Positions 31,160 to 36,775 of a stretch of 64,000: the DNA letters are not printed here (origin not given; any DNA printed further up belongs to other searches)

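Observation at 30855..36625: Single-polypeptide AddB-AddA fusion (inactive helicase - RecB nuclease - UvrD helicase) with a coupled downstream ORF of unknown function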

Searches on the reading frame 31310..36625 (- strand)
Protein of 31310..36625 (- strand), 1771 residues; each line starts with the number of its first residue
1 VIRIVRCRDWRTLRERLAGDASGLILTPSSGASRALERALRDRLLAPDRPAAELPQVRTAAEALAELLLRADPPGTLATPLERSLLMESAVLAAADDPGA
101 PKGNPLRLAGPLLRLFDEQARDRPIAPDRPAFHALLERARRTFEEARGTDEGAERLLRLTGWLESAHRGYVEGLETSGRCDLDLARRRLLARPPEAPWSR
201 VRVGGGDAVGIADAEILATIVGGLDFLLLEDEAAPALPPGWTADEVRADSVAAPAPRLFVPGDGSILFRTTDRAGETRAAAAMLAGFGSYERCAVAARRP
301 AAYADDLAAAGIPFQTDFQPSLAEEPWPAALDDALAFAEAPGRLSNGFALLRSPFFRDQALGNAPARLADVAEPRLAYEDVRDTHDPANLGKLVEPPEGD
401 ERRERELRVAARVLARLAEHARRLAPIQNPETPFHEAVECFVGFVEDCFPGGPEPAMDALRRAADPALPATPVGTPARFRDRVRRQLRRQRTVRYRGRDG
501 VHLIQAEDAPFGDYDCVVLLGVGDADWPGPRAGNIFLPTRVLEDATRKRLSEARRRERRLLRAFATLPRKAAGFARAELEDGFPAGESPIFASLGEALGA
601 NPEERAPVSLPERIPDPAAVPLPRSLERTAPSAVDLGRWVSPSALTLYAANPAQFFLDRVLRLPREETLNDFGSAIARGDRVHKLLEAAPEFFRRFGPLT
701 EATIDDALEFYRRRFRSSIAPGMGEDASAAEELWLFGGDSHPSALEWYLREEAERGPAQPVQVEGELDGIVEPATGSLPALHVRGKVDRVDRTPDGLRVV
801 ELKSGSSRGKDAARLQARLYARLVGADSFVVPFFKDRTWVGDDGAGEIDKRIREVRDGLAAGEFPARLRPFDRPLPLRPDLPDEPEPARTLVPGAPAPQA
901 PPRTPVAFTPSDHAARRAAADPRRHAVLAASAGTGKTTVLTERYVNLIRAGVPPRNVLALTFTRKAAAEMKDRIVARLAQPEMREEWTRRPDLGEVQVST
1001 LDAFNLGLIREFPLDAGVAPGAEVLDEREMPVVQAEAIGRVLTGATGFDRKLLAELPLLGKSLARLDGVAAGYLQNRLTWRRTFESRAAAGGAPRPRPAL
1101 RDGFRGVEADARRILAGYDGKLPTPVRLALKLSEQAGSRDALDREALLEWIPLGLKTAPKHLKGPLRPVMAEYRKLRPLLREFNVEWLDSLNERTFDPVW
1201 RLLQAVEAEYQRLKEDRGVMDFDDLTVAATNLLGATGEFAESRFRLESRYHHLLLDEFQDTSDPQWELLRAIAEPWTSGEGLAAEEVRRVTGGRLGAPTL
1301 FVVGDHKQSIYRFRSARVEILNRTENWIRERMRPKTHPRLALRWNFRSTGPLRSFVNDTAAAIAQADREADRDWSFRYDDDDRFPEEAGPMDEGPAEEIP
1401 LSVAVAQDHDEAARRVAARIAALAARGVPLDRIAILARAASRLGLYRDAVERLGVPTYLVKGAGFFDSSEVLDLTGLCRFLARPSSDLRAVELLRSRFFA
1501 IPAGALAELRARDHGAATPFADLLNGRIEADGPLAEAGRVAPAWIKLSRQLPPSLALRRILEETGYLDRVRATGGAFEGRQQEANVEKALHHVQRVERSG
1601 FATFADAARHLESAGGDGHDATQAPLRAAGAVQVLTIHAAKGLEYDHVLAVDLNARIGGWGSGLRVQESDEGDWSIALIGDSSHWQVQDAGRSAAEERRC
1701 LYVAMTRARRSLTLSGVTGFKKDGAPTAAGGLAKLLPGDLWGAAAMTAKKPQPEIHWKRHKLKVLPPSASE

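Call 5: search_protein_families(library=pfam, proteins=[window:31310-36625:-], max_evalue=0.1)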
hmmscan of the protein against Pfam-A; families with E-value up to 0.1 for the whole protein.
window:31310-36625:- (1771 aa): 8 families
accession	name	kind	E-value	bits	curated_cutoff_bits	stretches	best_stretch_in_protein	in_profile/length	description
PF00580.27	UvrD-helicase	-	7.3e-49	167.3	23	1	914-1325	4-267/271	UvrD/REP helicase N-terminal domain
PF13361.12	UvrD_C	-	5.6e-24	85.6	25.6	2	1630-1715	285-346/350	UvrD-like helicase C-terminal domain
PF12705.13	PDDEXK_1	-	8.5e-21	75.4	22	1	640-827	2-172/247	PD-(D/E)XK nuclease superfamily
PF13245.12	AAA_19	-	1.9e-14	54.4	25.1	1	921-1314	9-134/134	AAA domain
PF13538.12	UvrD_C_2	-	5.5e-09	36.2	27.4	2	1692-1714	29-51/52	UvrD-like helicase C-terminal domain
PF13604.12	AAA_30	-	3.4e-05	24.1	27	1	913-974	8-66/191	AAA domain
PF01443.25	Viral_helicase1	-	0.0021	18.4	21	0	1695-1714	207-226/228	Viral superfamily 1 RNA helicase core domain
PF13401.12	AAA_22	-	0.045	14.5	27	0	923-948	5-29/130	AAA domain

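Call 6: search_protein_families(library=ncbifam, proteins=[window:31310-36625:-], max_evalue=0.1)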
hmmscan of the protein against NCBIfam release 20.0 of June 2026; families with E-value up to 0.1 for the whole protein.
window:31310-36625:- (1771 aa): 17 families
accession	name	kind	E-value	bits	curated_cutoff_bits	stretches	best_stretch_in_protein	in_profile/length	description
TIGR02784.1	addA_alphas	equivalog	3.6e-72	244.2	860.75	4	1200-1723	341-876/1138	double-strand break repair helicase AddA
TIGR02785.1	addA_Gpos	equivalog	2.2e-52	178.2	707.65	3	924-1043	15-139/1234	helicase-exonuclease AddAB subunit AddA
NF010485.0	PRK13909.1-2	equivalog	2.2e-49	168.5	650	3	1185-1363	267-427/909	RecB-like helicase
NF010487.0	PRK13909.1-4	equivalog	1.1e-43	149.7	759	3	1191-1458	269-503/924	RecB-like helicase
TIGR01073.1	pcrA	equivalog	3.5e-43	148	911.2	2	1201-1654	164-571/725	DNA helicase PcrA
TIGR00609.1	recB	equivalog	6e-41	140.6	696.05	2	1201-1716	324-812/1175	exodeoxyribonuclease V subunit beta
TIGR01075.1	uvrD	equivalog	2e-36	125.6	1144.45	3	1198-1487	160-399/715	DNA helicase II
NF008743.0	PRK11773.1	equivalog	1.2e-35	123.1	965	2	1196-1654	163-576/720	DNA helicase II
TIGR01074.1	rep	equivalog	1e-32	113.2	951.45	4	928-1032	19-114/668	DNA helicase Rep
NF008276.0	PRK11054.1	equivalog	1.2e-25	90.2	543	3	912-982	198-269/684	DNA helicase IV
NF010486.0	PRK13909.1-3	equivalog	6.4e-24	84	1109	2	1212-1360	294-423/921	RecB-like helicase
NF008172.0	PRK10919.1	equivalog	5.5e-21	74.4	1168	2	927-984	19-77/673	DNA helicase Rep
NF010484.0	PRK13909.1-1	equivalog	7.2e-19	67.1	1074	2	923-978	5-60/945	RecB-like helicase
NF008128.0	PRK10876.1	equivalog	6.5e-14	50.6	1697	1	1200-1357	329-458/1181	exodeoxyribonuclease V subunit beta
NF006597.0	PRK09134.1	equivalog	0.018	14.3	281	1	1403-1475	39-110/261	SDR family oxidoreductase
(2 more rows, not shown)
